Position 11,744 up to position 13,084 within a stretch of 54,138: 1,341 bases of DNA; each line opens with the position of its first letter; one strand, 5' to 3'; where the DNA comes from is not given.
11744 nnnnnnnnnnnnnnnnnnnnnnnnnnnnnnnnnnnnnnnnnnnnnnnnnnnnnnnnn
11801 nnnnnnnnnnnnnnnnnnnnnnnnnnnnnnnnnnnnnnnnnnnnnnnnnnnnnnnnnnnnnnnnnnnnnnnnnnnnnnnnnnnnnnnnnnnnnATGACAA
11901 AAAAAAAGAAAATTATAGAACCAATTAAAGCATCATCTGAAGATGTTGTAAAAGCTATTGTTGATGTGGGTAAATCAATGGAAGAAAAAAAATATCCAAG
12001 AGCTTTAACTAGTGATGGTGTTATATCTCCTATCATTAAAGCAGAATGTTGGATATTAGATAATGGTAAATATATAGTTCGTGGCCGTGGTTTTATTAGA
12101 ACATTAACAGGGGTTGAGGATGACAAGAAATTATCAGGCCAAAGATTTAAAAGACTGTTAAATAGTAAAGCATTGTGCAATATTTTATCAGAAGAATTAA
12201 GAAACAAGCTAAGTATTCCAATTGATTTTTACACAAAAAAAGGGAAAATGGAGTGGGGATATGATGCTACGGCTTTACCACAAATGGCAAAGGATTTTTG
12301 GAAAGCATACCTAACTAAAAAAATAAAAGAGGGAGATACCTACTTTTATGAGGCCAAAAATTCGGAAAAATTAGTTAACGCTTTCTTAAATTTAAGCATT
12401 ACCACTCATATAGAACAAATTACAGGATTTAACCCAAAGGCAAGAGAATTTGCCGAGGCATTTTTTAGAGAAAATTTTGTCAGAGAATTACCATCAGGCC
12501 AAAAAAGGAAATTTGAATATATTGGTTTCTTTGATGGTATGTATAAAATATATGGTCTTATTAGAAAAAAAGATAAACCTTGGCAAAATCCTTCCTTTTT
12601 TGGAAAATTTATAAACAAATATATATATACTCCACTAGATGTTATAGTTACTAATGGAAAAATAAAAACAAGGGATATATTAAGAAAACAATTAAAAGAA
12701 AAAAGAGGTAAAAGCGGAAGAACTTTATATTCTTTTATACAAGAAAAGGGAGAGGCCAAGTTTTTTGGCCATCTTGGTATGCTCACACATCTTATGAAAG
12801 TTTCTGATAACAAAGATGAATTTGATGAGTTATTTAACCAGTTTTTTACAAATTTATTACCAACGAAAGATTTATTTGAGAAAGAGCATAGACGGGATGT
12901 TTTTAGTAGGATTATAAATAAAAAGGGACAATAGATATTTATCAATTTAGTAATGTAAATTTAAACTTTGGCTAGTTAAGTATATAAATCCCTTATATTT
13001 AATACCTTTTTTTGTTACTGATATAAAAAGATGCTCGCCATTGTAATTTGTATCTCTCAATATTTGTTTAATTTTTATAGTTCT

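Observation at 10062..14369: Nested transposition inside a phage genome: one IS1595-family element is inserted in the passenger gene of another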

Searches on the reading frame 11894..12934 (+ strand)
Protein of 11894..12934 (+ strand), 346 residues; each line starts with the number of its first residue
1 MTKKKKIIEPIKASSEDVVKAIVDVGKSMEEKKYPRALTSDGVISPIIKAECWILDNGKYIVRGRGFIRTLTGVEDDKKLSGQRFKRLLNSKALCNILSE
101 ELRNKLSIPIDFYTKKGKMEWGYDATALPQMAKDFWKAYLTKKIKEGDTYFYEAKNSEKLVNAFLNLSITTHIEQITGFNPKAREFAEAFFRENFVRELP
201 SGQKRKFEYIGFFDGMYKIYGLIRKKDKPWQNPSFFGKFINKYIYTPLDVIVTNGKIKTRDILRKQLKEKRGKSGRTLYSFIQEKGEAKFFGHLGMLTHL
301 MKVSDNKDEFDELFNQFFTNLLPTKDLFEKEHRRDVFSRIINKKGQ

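Call 4: search_protein_families(library=pfam, proteins=[window:11894-12934:+], max_evalue=0.01)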
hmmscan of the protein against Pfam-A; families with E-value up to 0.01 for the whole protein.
window:11894-12934:+ (346 aa): 0 families

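Call 8: search_protein_families(library=ncbifam, proteins=[window:11894-12934:+], max_evalue=0.1)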
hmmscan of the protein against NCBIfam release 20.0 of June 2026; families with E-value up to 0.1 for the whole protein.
window:11894-12934:+ (346 aa): 0 families

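Call 9: search_protein_families(library=phrogs, proteins=[window:11894-12934:+], max_evalue=0.1)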
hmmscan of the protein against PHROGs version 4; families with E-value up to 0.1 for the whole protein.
window:11894-12934:+ (346 aa): 1 family
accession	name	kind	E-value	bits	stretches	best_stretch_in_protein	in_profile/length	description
phrog_2384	-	unknown function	5.2e-36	125.6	1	29-325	39-329/338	-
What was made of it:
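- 11894..12934 (+): Gene 2 of A, 346 aa. It consists of the conserved leader (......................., about 11894-11962), a KilA-N-like N-terminal region and a P63C-type C-terminal region. phrog_2384 at E 5e-36 (call 9).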

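Call 10: search_protein_families(library=padloc, proteins=[window:11894-12934:+], max_evalue=0.1)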
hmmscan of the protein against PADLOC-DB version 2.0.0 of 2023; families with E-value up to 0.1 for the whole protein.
window:11894-12934:+ (346 aa): 0 families
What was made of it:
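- The P63C protein has no demonstrated function and no PADLOC hit (call 10).
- Tried and rejected: PADLOC and NCBIfam have no model for it (calls 8, 10).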

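Call 16: find_related_loci(query=window:11894-12934:+, collection=viral_contigs, flank=6000)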
Query window:11894-12934:+ (346 aa) in viral_contigs; peptide patterns used: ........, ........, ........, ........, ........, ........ (x = any residue, [..] = any of these).
33 stretches matched a pattern; 9 encode a relative of the query (tblastn E <= 1e-3); 9 distinct loci.
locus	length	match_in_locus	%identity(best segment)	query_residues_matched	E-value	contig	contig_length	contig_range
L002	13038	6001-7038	100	1-346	0e+0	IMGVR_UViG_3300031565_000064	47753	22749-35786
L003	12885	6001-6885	23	3-310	7e-15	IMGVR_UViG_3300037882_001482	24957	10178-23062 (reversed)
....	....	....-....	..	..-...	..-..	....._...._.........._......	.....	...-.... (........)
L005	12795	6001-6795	25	54-318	2e-11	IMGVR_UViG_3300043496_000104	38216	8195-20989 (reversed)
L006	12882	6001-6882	23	25-313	2e-11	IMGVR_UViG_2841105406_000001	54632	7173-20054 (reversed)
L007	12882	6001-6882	23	25-313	2e-11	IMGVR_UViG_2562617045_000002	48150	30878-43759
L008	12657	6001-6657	25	25-249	3e-11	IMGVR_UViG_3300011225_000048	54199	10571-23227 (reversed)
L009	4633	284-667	30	117-249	3e-10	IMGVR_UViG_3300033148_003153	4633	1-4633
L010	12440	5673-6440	23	52-314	1e-8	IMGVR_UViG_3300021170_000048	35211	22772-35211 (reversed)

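Call 23: find_homologous_proteins(query=window:11894-12934:+, max_evalue=0.001)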
Query window:11894-12934:+ (346 aa): 2 proteins with E <= 0.001 among 1635 candidates.
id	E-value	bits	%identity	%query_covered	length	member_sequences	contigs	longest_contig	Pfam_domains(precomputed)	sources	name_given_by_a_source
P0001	1.0e-228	776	100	100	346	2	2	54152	-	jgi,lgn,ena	-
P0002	2.4e-97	344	55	83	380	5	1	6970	-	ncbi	-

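Call 25: find_encoding_contigs(protein=P0002, flank=5000, max_places=4)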
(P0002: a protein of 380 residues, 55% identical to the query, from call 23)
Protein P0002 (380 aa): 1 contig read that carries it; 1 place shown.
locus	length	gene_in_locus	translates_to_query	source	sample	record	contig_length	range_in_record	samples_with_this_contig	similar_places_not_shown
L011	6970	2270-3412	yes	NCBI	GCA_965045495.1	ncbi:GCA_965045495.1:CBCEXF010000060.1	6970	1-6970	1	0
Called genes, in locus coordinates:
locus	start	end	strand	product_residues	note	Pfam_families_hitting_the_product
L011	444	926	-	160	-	PF04556:DpnII (weak)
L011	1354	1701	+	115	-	PF12760:Zn_ribbon_IS1595, PF27353:MJ0401 (faint), PF08274:Zn_Ribbon_YjdM (weak)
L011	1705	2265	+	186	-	PF12762:DDE_Tnp_IS1595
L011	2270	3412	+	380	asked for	-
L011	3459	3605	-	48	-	-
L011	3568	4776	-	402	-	-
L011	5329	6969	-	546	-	?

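Call 26: find_encoding_contigs(protein=P0001, flank=6000, max_places=6)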
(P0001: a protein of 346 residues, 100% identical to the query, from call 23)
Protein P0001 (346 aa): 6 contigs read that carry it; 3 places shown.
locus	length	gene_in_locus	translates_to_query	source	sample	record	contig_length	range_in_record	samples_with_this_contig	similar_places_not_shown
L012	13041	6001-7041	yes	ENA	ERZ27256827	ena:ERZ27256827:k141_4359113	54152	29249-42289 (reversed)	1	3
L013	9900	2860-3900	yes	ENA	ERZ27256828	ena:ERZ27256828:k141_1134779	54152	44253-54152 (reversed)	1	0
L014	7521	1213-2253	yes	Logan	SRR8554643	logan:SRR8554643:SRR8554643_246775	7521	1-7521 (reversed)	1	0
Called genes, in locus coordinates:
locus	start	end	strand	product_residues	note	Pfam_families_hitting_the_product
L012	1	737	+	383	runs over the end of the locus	-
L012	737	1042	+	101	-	-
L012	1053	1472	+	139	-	-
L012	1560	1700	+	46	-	-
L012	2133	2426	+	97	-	-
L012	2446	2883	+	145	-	-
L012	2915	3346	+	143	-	PF08291:Peptidase_M15_3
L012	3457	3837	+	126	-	PF11351:GTA_holin_3TM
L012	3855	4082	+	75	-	-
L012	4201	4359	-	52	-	-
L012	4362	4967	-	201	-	PF26567:BstA_C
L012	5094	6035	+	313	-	PF12760:Zn_ribbon_IS1595, PF12762:DDE_Tnp_IS1595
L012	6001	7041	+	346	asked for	-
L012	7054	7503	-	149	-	-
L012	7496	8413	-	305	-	PF12760:Zn_ribbon_IS1595, PF12762:DDE_Tnp_IS1595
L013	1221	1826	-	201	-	PF26567:BstA_C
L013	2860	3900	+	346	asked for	-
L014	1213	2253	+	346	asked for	-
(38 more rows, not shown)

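Call 32: search_protein_representatives(protein=window:11894-12934:+)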
Query: 346 residues. Proteins with E-value up to 0.001 (for the whole library): 291; up to 1e-10: 45; up to 1e-30: 6. The best 150 are listed.
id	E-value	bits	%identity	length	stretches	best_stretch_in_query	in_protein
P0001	3.3e-229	776.2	100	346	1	1-346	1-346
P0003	1.8e-88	313.6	50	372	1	39-327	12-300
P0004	1.3e-46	176.0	40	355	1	49-331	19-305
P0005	2.9e-43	164.9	46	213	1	24-204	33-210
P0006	4.4e-34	134.8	50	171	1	194-316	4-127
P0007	5.0e-34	134.6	50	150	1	69-214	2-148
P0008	9.1e-23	97.6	36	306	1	83-318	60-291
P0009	2.6e-20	89.5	34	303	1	49-330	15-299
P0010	1.0e-19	87.5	28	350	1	48-313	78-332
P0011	9.0e-18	81.1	31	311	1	88-329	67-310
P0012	2.7e-17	79.6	30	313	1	49-314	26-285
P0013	3.2e-17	79.3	29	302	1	46-318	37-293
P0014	4.5e-17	78.8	32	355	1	50-327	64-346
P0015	3.4e-16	76.0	34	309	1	104-319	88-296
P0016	3.5e-16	75.9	29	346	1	33-324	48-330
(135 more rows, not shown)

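Call 35: search_protein_families(library=pfam, alignment_id=A1, max_evalue=0.01)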
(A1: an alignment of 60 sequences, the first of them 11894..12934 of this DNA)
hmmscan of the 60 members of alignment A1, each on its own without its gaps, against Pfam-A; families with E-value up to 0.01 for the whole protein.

A. member 1, window:11894-12934:+ (346 aa): 0 families

B. families by the number of members that match (of 60 scanned): 6 families
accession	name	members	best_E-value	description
PF10546.14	P63C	58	2.2e-34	P63C domain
PF01381.28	HTH_3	1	4.2e-08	Helix-turn-helix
PF13443.12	HTH_26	1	4.9e-07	Cro/C1-type HTH DNA-binding domain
PF04426.17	Bul1_C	1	0.0038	Bul1 C terminus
PF12844.13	HTH_19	1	0.0043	Helix-turn-helix domain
PF25046.1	DUF7790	1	0.0063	Domain of unknown function (DUF7790)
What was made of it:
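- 11894..12934 (+): 58 of 60 relatives hit Pfam P63C (call 35).
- On P63C-domain family (gene 2 of A): 291 relatives, of which 58 of 60 sampled hit PF10546 (calls 32, 35).
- Closest known: P63C-domain proteins. Same: A's gene 2 belongs to a family of 291 cluster representatives, and 58 of 60 sampled members hit PF10546 (calls 32, 35).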

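Call 36: search_solved_structures(query=A1, max_evalue=1)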
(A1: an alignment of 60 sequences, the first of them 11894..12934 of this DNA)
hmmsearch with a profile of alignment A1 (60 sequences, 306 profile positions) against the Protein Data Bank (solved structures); distinct sequences matched with E-value up to 1: 4.
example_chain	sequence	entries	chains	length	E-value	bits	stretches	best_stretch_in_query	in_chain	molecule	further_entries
8g2z_2F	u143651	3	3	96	0.18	14.1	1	174-223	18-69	CFAP182B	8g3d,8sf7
6m8v_A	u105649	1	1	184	0.58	12.5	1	85-128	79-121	Flavin prenyltransferase UbiX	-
7e7g_A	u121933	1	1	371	0.72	12.1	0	85-147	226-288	2-aminoethylphosphonate--pyruvate transaminase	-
1rzo_A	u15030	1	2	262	0.88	11.9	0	73-115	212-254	Agglutinin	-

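Call 54: predict_structure(alignment_id=A1)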
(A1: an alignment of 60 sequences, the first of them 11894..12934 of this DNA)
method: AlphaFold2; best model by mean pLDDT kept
length: 346 residues; sequences in the alignment: 60
mean_pLDDT: 85.7   pTM: 0.70
mean pLDDT of the five models: 85.7, 84.0, 83.9, 82.2, 81.9
residues with pLDDT >= 90: 195; 70-90: 105; 50-70: 26; < 50: 20
segments of 3 or more residues with pLDDT < 50: 323-337, 343-346
pLDDT, mean of each block of 10 residues (from residue 1): 66 86 78 87 74 93 93 85 90 94 96 94 96 97 95 96 91 86 86 91 84 95 89 91 90 67 91 89 92 95 98 88 47 48 46
secondary structure, 60 per line:
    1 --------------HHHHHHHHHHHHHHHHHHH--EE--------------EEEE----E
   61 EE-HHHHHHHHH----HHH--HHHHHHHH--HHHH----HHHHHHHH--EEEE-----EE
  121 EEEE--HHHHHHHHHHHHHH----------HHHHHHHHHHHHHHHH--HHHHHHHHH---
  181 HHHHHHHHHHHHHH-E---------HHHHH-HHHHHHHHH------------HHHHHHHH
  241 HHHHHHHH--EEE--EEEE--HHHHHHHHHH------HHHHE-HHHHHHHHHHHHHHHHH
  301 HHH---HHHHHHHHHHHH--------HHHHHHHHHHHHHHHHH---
elements in order: H15-33 E52-55 E60-62 H64-72 H82-89 H92-95 H100-107 E110-113 E119-124 H127-140 H151-166 H169-177 H181-194 H206-210 H212-220 H233-248 E251-253 E256-259 H262-271 H278-281 H284-303 H307-318 H327-343

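Call 58: fold_search(model_id=the predicted structure, library=pdb)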
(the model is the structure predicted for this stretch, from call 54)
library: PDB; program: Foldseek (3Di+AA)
matches with E <= 10: 147; with E <= 0.001: 0
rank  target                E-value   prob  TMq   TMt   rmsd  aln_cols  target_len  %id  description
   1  6ks8_A                5.5e-01  0.06  0.12  0.08  19.6       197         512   18  TRiC at 0.1 mM ADP-AlFx, Conformation 4, 0.1-C4 (released 2019-09-18)
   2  7x0a_H                7.6e-01  0.04  0.09  0.07  19.8       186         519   14  Cryo-EM structure of human TRiC-NPP state (released 2023-04-12)
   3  4g0w_B                7.6e-01  0.04  0.11  0.07  23.8       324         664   12  Human topoisomerase iibeta in complex with DNA and ametantrone (released 2013-07-17)
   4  6krd_H                9.4e-01  0.04  0.11  0.08  19.2       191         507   17  TRiC at 0.05 mM ADP-AlFx, Conformation 4, 0.05-C4 (released 2019-09-18)
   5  4j3n_A                1.1e+00  0.04  0.10  0.06  20.5       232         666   13  Human Topoisomerase Iibeta in complex with DNA (released 2013-10-02)
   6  7ast_X                1.1e+00  0.03  0.11  0.09  21.5       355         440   13  Apo Human RNA Polymerase III (released 2020-12-23)
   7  6ks7_H                1.2e+00  0.04  0.11  0.08  19.8       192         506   16  TRiC at 0.1 mM ADP-AlFx, Conformation 1, 0.1-C1 (released 2019-09-18)
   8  8i1u_O                1.2e+00  0.04  0.09  0.07  20.7       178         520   16  Human TRiC-PhLP2A complex in the closed state (released 2024-01-31)
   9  3qx3_B                1.3e+00  0.04  0.10  0.06  20.6       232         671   13  Human topoisomerase IIbeta in complex with DNA and etoposide (released 2011-07-06)
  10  8i6j_C                1.3e+00  0.03  0.09  0.07  21.3       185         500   12  The focused refinement of CCT3-PhLP2A from TRiC-PhLP2A complex in the open state (released 2024-01-31)
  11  6ixo                  1.4e+00  0.05  0.15  0.14  19.4       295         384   12  Apo structure of Myo2-GTD (released 2019-03-06)
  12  8ixw_A                1.5e+00  0.04  0.10  0.16  17.1       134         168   13  Tilapia lake virus S8 segment (released 2024-04-10)
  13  9cs6_q                1.6e+00  0.04  0.10  0.08  21.1       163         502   15  TRiC-ADP-S5 state is a conformation when TRiC incubated in 1 mM ADP (released 2025-01-22)
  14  8x4n_B                1.8e+00  0.08  0.09  0.21  11.5        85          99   15  Crystal structure of the PI3P-binding domain of Legionella SetA in complex with inositol 1,3-bisphosphate (released 2025-02-19)
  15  1n4g                  1.8e+00  0.02  0.09  0.09  21.4       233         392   14  Structure of CYP121, a Mycobacterial P450, in Complex with Iodopyrazole (released 2003-02-04)
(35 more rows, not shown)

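Call 60: search_protein_families(library=pfam, proteins=[L003:6967-7392:+], max_evalue=0.01)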
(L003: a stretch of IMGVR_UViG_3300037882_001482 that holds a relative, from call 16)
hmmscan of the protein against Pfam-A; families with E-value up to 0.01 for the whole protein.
L003:6967-7392:+ (141 aa): 1 family
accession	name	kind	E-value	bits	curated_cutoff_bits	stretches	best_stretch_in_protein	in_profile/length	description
PF02452.23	PemK_toxin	-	1.4e-09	38.6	23.1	1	8-103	1-87/109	PemK-like, MazF-like toxin of type II toxin-antitoxin system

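Call 61: search_protein_families(library=padloc, proteins=[L003:6967-7392:+], max_evalue=0.01)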
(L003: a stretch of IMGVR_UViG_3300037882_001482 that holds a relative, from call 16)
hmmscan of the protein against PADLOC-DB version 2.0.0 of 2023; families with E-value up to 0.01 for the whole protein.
L003:6967-7392:+ (141 aa): 0 families

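Call 82: search_dna_similar(query=L003:5070-5999:+, collection=plasmids, mode=protein, max_rows=25)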
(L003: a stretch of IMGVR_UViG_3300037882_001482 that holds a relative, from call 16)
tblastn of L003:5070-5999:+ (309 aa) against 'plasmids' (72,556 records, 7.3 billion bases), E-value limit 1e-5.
Records with a match: 465; places in all: 669; records where one place covers at least 80% of the query: 327.
Best place of each record, by identity: 60-80% 1; <60% 464.
By first word of the organism name: Sinorhizobium 43; Pseudosulfitobacter 30; Ralstonia 29; Acinetobacter 29; Xanthomonas 18; Aeromonas 17; Rhizobium 16; Mesorhizobium 14; Haloarcula 11; Chondrinema 11; and 113 more.
By predicted mobility (MOB-suite, as given by PLSDB): non-mobilizable 241; conjugative 139; mobilizable 85.
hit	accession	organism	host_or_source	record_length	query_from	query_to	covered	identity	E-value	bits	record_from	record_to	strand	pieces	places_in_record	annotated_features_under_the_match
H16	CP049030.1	Rhodobacteraceae bacterium SC52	Apostichopus japonicus,pure ...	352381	9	269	84%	67.7%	1e-116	376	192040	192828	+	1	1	none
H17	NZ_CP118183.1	Entomospira culicis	Culex pipiens,cell culture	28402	11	307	96%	40.5%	6e-72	248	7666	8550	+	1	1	IS1595 family transposase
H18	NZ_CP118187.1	Entomospira culicis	Culex pipiens,cell culture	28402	11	307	96%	40.5%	6e-72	248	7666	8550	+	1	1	IS1595 family transposase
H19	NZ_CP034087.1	Methylocystis rosea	cell culture,groundwater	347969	11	307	96%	39.5%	5e-60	214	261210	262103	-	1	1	IS1595 family transposase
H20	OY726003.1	Phocaeicola massiliensis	-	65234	11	291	91%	38.4%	7e-59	210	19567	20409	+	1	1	record has no annotation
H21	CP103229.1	Bacteroides faecis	Homo sapiens,cell culture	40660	11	309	97%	35.9%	2e-57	206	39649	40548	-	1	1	IS1595 family transposase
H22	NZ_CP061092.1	Roseomonas marmotae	Marmota himalayana,pure culture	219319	19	305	93%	36.8%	2e-51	189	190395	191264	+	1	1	IS1595 family transposase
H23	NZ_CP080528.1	Mesorhizobium sp. AR07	Oxytropis sp.,Cell culture,root nodule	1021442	17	304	93%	36.7%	9e-52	189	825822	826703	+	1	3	record has no annotation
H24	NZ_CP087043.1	Pseudosulfitobacter pseudonitzschiae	Mediolabrus comicus,The surface ...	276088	21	304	92%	36.5%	2e-49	183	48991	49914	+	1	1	IS1595 family transposase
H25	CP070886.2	Pseudosulfitobacter pseudonitzschiae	Skeletonema costatum,The surface ...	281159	21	304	92%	36.5%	2e-49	183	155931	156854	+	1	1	IS1595 family transposase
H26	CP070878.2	Pseudosulfitobacter pseudonitzschiae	Skeletonema costatum,The surface ...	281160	21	304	92%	36.5%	2e-49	183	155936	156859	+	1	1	IS1595 family transposase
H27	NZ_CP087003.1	Pseudosulfitobacter pseudonitzschiae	Skeletonema costatum,The surface ...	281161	21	304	92%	36.5%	2e-49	183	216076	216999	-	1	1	IS1595 family transposase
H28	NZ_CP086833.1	Pseudosulfitobacter pseudonitzschiae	Trieres chinensis,The surface seawater ...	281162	21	304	92%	36.5%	2e-49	183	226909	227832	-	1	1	IS1595 family transposase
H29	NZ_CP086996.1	Pseudosulfitobacter pseudonitzschiae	Skeletonema costatum,The surface ...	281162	21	304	92%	36.5%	2e-49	183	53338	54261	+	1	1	IS1595 family transposase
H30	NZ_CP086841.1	Pseudosulfitobacter pseudonitzschiae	Trieres chinensis,The surface seawater ...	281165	21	304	92%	36.5%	2e-49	183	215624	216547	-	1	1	IS1595 family transposase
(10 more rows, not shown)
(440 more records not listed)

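Call 101: fold_search(model_id=the predicted structure, library=viral)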
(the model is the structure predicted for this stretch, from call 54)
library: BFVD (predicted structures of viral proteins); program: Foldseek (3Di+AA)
matches with E <= 10: 301; with E <= 0.001: 2
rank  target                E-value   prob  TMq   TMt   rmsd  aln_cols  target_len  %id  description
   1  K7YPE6                1.7e-06  1.00  0.29  0.30  20.5       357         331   11  (no name in the UniProt tables at hand)
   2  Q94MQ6                5.1e-05  1.00  0.29  0.39  16.4       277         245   12  p63 [Myxococcus phage Mx8]
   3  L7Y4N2                3.1e-03  0.54  0.18  0.14  22.9       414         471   12  Uncharacterized protein [Megavirus lba]
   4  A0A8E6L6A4            5.5e-03  0.57  0.17  0.24  21.3       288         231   11  (no name in the UniProt tables at hand)
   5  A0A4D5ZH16            1.0e-02  0.90  0.23  0.32  12.0       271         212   10  (no name in the UniProt tables at hand)
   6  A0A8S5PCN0            3.6e-02  0.41  0.19  0.24  19.3       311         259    8  Repressor domain protein [Myoviridae sp. ctgr818]
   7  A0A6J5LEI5            6.6e-02  0.35  0.19  0.27  20.4       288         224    9  BRO N-terminal domain containing protein [uncultured Caudovirales phage]
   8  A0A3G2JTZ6            9.6e-02  0.23  0.19  0.23  28.3       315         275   10  Bro [Spodoptera exigua multiple nucleopolyhedrovirus]
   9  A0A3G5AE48            1.3e-01  0.41  0.18  0.32  17.6       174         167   11  Uncharacterized protein [Satyrvirus sp.]
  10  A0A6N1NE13            1.3e-01  0.44  0.19  0.31  14.9       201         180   12  Uncharacterized protein [Tupanvirus deep ocean]
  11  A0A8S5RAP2            1.5e-01  0.23  0.20  0.19  18.4       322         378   14  KilA protein [virus sp. ctuZj11]
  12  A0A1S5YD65            1.6e-01  0.11  0.15  0.17  15.9       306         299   13  BRO family [Leptopilina boulardi filamentous virus]
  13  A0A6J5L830            1.6e-01  0.08  0.12  0.08  25.4       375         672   12  Phage tail tape measure protein [uncultured Caudovirales phage]
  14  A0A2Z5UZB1            2.3e-01  0.28  0.17  0.22  10.2       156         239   12  Bro2 [Heliothis virescens ascovirus 3j]
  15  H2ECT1                2.4e-01  0.07  0.14  0.13  24.3       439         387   11  Uncharacterized Bro-N domain-containing protein [Megavirus courdo7]
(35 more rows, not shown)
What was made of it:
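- On P63C-domain family (gene 2 of A): The AlphaFold model (pLDDT 85.7) matches Mx8 p63 at E 5e-5 (calls 54, 101).
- Closest known: P63C-domain proteins. Same: The structural match to Mx8 p63 has E 5e-5 (call 101).
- P63C family for A's gene 2: calls 9, 32, 35, 101.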
